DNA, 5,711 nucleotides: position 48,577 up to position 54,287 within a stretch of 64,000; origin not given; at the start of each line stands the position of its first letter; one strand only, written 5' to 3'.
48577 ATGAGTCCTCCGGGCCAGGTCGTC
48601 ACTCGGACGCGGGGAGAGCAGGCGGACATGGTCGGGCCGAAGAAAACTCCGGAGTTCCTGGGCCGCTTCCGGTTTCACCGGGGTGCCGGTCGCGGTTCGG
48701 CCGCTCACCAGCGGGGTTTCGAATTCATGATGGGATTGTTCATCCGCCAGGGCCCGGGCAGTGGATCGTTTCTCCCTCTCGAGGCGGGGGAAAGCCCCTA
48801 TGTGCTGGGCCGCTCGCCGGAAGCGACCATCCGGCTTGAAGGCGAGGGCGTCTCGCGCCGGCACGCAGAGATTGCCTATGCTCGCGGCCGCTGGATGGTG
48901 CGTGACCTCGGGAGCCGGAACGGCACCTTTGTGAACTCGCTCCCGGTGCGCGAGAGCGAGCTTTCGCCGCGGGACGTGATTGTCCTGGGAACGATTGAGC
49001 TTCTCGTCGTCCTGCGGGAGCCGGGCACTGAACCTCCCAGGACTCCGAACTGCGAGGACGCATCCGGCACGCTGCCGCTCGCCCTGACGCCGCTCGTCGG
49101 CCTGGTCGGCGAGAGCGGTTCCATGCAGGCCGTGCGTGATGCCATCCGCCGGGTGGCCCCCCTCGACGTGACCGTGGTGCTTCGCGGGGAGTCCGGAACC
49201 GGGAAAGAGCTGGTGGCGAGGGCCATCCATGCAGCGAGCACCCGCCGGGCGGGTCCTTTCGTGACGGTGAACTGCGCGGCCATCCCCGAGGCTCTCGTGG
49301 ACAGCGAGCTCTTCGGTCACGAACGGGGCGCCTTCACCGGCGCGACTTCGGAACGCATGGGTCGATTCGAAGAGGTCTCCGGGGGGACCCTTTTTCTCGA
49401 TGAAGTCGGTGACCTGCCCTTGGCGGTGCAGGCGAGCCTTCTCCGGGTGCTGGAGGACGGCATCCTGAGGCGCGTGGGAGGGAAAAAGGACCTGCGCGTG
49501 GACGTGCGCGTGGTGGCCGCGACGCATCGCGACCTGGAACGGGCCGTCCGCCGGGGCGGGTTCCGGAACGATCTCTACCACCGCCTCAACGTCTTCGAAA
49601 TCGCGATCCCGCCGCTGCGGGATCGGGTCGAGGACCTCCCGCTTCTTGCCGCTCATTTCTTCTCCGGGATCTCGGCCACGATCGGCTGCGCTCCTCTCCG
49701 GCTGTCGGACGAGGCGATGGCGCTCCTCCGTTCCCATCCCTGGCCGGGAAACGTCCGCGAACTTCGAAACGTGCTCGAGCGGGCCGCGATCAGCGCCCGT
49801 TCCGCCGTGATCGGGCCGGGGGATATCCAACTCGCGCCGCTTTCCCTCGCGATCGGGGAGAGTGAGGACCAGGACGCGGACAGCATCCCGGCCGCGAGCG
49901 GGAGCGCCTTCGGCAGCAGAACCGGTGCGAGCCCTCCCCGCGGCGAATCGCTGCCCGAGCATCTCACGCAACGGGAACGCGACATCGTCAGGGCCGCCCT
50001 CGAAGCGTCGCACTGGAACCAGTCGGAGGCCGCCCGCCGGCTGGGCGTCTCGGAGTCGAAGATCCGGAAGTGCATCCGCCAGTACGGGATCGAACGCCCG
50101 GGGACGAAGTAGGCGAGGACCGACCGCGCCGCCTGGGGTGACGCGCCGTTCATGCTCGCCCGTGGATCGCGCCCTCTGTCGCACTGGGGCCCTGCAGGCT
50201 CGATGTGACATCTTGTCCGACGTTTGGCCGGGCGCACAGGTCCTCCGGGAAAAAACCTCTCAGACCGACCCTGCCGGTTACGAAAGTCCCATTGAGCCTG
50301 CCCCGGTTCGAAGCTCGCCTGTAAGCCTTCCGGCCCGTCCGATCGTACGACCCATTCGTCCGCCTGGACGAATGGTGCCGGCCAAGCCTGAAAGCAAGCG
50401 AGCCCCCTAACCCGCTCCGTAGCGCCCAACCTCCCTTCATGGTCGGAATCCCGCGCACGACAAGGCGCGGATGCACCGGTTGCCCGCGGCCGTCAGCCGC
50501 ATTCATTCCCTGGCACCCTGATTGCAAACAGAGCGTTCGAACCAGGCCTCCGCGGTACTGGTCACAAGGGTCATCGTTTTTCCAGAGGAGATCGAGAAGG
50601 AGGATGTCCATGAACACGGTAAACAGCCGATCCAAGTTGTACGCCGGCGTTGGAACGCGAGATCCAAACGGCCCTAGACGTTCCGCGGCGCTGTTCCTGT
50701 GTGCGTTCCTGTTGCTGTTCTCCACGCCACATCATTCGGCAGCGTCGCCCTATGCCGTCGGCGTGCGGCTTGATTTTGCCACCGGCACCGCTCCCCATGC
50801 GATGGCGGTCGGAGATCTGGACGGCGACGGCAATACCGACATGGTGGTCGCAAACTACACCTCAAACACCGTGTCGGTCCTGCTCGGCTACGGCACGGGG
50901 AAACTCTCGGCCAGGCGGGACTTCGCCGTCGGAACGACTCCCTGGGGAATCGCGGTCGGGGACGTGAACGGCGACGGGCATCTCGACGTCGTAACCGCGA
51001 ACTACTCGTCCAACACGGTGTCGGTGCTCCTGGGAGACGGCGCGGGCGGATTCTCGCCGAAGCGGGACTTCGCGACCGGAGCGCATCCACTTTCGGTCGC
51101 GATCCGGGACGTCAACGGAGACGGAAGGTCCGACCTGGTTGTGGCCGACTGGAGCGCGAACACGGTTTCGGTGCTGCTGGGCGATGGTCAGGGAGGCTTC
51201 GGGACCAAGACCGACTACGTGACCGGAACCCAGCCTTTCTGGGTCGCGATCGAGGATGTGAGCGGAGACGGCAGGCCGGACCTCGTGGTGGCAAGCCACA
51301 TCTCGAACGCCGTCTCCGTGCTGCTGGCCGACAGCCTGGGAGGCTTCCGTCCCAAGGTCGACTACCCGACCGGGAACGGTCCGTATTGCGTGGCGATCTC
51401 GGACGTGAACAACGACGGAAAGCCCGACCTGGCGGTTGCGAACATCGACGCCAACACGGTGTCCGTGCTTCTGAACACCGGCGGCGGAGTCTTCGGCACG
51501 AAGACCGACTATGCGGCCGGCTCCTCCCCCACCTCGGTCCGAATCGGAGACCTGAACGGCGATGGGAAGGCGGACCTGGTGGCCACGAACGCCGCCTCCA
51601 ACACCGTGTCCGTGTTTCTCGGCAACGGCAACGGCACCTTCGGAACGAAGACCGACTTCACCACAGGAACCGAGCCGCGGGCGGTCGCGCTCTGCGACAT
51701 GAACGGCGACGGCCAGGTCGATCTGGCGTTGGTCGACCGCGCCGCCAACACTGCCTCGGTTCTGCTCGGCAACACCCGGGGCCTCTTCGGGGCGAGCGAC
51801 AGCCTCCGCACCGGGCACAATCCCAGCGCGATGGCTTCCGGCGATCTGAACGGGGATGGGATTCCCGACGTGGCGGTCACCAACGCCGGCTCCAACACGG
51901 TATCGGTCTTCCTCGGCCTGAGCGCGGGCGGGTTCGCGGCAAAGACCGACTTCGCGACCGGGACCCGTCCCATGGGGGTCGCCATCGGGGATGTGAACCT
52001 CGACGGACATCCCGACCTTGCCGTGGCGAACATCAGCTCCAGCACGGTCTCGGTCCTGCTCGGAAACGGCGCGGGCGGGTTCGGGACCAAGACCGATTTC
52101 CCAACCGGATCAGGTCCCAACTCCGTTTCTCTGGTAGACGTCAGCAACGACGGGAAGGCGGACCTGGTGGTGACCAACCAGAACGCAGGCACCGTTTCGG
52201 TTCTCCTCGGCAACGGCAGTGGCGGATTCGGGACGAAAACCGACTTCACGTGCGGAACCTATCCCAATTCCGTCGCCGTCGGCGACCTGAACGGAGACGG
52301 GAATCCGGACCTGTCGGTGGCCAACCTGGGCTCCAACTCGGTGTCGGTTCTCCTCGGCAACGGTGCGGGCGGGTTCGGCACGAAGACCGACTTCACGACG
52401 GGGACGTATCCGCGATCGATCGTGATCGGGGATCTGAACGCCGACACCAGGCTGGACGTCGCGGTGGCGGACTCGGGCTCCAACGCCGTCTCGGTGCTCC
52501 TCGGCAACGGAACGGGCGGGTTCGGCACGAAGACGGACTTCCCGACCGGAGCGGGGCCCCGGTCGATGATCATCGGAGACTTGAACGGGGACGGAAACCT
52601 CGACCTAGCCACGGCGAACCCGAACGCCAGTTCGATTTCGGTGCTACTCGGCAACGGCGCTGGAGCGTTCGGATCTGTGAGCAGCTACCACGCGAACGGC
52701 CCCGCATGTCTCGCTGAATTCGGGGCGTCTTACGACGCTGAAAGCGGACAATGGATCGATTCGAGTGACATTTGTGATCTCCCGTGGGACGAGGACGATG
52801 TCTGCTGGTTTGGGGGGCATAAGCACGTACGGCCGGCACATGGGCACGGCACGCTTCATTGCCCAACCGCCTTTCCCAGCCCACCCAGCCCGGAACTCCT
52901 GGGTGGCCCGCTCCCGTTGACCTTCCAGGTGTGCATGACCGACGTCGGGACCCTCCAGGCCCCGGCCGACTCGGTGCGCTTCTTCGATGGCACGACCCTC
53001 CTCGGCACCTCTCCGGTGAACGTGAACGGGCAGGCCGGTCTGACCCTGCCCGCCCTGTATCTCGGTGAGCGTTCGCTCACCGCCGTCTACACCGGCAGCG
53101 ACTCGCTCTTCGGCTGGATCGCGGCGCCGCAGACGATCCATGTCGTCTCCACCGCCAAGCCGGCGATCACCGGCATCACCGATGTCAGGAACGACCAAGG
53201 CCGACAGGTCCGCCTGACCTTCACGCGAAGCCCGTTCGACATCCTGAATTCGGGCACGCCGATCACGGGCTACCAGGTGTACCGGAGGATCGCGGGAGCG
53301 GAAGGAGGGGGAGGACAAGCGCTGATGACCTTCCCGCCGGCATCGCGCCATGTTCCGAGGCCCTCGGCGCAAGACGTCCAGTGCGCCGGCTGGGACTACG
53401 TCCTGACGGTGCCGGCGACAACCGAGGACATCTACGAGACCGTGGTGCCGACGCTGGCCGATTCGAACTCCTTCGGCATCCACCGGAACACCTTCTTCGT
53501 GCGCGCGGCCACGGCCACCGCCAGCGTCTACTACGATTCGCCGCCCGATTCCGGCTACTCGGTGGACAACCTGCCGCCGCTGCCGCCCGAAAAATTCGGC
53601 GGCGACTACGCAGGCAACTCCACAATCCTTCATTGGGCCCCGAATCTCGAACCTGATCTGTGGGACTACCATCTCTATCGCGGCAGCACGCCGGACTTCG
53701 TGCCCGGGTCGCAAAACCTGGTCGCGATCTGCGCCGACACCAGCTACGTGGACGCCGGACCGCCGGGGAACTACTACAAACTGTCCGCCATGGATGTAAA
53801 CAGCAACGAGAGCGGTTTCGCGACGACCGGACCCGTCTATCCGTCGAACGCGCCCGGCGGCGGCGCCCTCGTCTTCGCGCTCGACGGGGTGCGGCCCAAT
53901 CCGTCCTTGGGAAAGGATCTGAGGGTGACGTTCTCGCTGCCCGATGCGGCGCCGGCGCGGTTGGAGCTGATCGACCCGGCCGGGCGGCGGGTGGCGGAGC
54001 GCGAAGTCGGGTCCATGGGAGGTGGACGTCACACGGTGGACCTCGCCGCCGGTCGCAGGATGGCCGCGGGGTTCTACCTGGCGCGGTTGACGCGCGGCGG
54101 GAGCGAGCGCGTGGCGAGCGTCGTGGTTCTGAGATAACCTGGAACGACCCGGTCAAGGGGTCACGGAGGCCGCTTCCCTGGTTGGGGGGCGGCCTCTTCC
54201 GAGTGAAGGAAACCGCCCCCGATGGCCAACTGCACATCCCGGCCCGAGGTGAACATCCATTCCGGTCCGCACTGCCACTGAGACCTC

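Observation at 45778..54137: Signalling cluster: a transmembrane Ser/Thr kinase with a periplasmic TolB-like propeller, then an FHA-sigma54 activator, then a giant FG-GAP surface protein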

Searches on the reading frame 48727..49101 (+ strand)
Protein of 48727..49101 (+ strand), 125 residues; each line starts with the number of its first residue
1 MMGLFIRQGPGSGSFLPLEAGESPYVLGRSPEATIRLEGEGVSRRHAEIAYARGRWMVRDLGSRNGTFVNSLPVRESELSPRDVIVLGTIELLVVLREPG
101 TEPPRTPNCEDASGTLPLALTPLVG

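Call 67: search_solved_structures(query=window:48727-49101:+, max_evalue=0.001, show_alignments=3)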
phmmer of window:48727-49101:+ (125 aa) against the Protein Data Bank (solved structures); distinct sequences matched with E-value up to 0.001: 23.
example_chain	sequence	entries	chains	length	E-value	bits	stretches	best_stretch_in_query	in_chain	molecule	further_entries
3po8_A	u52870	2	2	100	2.3e-13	53.5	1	9-96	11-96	Putative uncharacterized protein TB39.8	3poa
2lc1_A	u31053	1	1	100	3.5e-13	52.9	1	9-95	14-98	Putative uncharacterized protein TB39.8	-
3oun_A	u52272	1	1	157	2e-12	50.4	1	10-94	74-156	Putative uncharacterized protein TB39.8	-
6i2q_B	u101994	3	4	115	3.7e-12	49.6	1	4-97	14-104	Glycogen accumulation regulator GarA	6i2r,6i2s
8p5r_G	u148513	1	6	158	9.1e-12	48.3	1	4-97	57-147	Glycogen accumulation regulator GarA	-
2kkl_A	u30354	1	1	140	6.9e-11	45.5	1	4-94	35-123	Uncharacterized protein Mb1858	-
2kfu_A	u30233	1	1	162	8.5e-11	45.2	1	4-95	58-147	Rv1827 pThr 22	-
6i2p_D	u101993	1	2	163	8.6e-11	45.2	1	4-95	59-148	Glycogen accumulation regulator GarA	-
2kb3_A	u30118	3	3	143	1e-10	44.9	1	4-94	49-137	Oxoglutarate dehydrogenase inhibitor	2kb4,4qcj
8p5x_G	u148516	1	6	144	1e-10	44.9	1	4-94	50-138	Oxoglutarate dehydrogenase inhibitor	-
7rj3_A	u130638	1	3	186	1.1e-10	44.8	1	4-95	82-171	Glycogen accumulation regulator GarA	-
3gqs_A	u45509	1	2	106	3.3e-08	36.8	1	7-95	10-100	Adenylate cyclase-like protein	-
1uht_A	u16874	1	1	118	4.5e-08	36.4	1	5-94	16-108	expressed protein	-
1mzk_A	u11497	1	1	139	8.6e-06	29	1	20-82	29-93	KINASE ASSOCIATED PROTEIN PHOSPHATASE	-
6hc1_A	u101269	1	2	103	2.8e-05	27.3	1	13-73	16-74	GGDEF domain protein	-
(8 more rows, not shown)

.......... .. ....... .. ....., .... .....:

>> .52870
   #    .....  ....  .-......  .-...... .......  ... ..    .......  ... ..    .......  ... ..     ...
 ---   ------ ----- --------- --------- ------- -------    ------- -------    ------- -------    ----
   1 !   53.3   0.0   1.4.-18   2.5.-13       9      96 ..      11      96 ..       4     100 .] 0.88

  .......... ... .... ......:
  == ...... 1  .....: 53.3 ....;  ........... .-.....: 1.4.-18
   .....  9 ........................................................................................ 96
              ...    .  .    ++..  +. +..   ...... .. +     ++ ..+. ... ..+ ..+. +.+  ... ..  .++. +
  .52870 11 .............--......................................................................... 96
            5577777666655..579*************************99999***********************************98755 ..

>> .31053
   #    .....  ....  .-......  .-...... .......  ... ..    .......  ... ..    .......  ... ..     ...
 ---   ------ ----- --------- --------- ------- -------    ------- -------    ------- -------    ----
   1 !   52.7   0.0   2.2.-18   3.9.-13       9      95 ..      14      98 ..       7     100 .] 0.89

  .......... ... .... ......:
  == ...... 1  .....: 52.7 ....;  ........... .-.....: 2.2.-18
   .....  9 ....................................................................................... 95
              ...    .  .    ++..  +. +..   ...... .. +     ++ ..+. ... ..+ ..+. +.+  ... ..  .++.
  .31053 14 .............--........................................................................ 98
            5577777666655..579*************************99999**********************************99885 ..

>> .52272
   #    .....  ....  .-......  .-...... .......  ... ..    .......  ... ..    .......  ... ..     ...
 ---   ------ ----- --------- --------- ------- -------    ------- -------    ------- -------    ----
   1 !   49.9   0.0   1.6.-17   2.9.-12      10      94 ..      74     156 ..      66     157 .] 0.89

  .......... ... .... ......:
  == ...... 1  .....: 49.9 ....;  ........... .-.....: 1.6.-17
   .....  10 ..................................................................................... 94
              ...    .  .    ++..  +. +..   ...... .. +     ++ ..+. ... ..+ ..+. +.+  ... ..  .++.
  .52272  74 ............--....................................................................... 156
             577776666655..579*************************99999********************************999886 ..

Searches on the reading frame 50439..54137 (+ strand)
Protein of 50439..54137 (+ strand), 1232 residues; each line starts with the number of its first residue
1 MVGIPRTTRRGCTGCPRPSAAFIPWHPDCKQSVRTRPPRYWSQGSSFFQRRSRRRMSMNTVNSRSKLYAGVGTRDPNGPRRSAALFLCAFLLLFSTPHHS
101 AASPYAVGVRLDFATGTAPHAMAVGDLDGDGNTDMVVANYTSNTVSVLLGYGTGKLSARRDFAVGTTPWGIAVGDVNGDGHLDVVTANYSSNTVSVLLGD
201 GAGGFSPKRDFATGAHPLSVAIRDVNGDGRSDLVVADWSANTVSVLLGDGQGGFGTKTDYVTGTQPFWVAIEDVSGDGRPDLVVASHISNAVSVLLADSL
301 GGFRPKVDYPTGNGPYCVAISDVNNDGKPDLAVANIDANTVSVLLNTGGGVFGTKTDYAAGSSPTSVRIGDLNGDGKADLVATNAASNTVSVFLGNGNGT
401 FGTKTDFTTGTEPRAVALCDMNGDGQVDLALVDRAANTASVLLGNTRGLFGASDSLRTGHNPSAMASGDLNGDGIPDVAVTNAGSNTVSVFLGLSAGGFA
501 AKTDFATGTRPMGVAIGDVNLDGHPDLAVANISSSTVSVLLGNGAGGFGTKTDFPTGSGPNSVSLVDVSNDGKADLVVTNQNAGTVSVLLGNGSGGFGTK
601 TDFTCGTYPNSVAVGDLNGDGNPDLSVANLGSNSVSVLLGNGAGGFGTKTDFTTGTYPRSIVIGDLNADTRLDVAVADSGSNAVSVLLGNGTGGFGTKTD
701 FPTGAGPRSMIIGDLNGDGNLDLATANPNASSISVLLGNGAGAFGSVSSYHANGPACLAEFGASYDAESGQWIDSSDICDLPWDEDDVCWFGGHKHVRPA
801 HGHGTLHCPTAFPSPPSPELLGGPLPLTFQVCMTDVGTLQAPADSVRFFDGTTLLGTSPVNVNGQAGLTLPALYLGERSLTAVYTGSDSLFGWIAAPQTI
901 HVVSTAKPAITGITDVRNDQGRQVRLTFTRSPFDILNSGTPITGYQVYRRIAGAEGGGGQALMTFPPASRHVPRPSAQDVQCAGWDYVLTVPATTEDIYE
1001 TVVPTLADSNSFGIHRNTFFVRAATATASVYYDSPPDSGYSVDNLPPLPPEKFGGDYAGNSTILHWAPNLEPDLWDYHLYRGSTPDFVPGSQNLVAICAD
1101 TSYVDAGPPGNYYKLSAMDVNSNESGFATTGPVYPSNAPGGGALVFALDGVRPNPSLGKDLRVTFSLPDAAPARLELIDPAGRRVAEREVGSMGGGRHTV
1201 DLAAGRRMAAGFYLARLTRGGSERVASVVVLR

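Call 6: search_protein_families(library=pfam, proteins=[window:50439-54137:+], max_evalue=0.01)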
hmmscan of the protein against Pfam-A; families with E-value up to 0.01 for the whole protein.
window:50439-54137:+ (1232 aa): 6 families
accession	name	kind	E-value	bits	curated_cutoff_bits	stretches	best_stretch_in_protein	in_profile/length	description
PF13517.12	FG-GAP_3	-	3.6e-124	405.9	26.9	13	371-430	1-60/61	FG-GAP-like repeat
PF01839.29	FG-GAP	-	3.4e-62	206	22.1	10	462-490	2-36/37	FG-GAP repeat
PF16640.11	Big_3_5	-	1.6e-10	41.8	35.5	1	826-902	13-87/88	Bacterial Ig-like domain (group 3)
PF16743.10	PliI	-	9.4e-09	35.5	27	0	562-587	61-86/123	Periplasmic lysozyme inhibitor of I-type lysozyme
PF14779.12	BBS1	-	6e-08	32.9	27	0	117-145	14-42/254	Ciliary BBSome complex subunit 1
PF12256.14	TcdB_toxin_midN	-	0.00027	20.7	24.8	0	362-388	25-51/181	Insecticide toxin TcdB middle/N-terminal region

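Call 61: search_protein_families(library=ncbifam, proteins=[window:50610-54137:+], max_evalue=0.01)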
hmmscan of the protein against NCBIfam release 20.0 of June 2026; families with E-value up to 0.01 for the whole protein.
window:50610-54137:+ (1175 aa): 5 families
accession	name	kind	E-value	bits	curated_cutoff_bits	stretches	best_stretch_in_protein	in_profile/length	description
NF047539.1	XAC2610_fam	domain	3.3e-22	78.8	35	0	458-478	2-22/89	XAC2610-related protein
NF052323.1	T9SSA_dep_M6i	equivalog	1.5e-09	36.4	600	0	499-579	782-863/1043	T9SS-dependent M6-like inactivated metalloprotease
NF046077.1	LPS_M949_RS01915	subfamily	8.6e-06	25.8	60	0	54-81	60-87/154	M949_RS01915 family surface polysaccharide biosynthesis protein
NF040734.1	CC-COOH_SaoC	equivalog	0.0003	20.6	80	0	160-179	47-66/148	Cys-Cys-COOH (seleno)protein SaoC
TIGR03281.1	methan_mark_12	hypoth_equivalog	0.0022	17.3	180.85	0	161-194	135-168/326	methanogenesis marker 12 protein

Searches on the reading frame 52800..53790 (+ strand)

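Call 62: search_protein_families(library=pfam, proteins=[window:52800-53790:+], max_evalue=5)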
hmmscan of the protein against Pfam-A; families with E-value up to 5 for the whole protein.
window:52800-53790:+ (330 aa): 1 family
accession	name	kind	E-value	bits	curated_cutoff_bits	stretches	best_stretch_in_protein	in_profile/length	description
PF16640.11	Big_3_5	-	8.5e-12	45.9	35.5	1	39-115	13-87/88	Bacterial Ig-like domain (group 3)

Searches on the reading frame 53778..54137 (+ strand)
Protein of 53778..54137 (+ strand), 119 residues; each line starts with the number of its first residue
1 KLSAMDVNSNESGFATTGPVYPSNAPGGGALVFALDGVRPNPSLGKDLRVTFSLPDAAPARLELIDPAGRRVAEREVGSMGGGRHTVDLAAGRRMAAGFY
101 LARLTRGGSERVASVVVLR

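Call 62: search_protein_families(library=pfam, proteins=[window:53778-54137:+], max_evalue=5)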
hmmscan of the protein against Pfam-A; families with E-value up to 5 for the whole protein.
window:53778-54137:+ (119 aa): 3 families
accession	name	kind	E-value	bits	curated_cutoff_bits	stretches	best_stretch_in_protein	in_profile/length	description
PF13860.13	FlgD_ig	-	0.0021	18.4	27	1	48-104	12-73/79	FlgD Ig-like domain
PF01835.25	MG2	-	0.037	14.8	32.8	1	52-111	28-90/96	MG2 domain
PF18962.6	Por_Secre_tail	-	0.18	12.5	27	1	40-116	3-74/75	Secretion system C-terminal sorting domain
